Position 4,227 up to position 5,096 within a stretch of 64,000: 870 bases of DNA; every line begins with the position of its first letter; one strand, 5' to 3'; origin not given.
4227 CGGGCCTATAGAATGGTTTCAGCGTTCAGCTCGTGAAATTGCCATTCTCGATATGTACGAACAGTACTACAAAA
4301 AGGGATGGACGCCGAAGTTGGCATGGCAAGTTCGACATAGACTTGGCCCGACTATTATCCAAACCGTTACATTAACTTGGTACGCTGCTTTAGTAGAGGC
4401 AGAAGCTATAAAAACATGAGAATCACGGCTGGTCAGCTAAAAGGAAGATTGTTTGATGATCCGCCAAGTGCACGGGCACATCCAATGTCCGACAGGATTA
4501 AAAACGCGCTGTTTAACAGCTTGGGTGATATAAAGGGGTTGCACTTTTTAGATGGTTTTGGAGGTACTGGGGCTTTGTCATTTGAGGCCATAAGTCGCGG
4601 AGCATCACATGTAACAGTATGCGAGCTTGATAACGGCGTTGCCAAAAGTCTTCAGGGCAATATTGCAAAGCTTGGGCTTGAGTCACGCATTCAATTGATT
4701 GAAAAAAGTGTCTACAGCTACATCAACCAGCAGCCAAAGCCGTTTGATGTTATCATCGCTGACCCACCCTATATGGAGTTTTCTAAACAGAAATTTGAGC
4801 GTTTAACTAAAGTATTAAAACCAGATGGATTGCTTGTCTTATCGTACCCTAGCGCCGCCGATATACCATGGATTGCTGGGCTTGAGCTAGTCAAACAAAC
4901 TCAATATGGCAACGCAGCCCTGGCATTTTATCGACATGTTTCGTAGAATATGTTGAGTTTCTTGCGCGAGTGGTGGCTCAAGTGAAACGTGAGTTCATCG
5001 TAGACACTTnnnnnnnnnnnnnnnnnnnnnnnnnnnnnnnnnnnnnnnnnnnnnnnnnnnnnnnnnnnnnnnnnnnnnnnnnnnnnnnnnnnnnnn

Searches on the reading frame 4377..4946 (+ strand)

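Call 98: search_protein_families(library=pfam, proteins=[window:4377-4946:+], max_evalue=0.001)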
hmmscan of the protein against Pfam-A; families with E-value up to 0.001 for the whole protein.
window:4377-4946:+ (189 aa): 7 families
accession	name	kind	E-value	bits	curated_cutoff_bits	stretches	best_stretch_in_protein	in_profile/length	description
PF03602.21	Cons_hypoth95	-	2.1e-40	138.8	24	1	14-185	1-181/182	Conserved hypothetical protein 95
PF13847.12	Methyltransf_31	-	6.1e-09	36.1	27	1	53-164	3-119/145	Methyltransferase domain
PF13649.12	Methyltransf_25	-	1.8e-06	29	27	1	59-151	3-97/97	Methyltransferase domain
PF01564.23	Spermine_synth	-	3.3e-06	27.2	22.9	1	76-155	42-130/186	Spermine/spermidine synthase domain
PF05175.20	MTS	-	5.4e-06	26.6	23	1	44-140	22-116/170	Methyltransferase small domain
PF01170.24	UPF0020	-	0.0001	22.5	22.3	0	36-135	11-134/197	RMKL-like, methyltransferase domain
PF13578.12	Methyltransf_24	-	0.0004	21.7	26.3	1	70-155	16-102/105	Methyltransferase domain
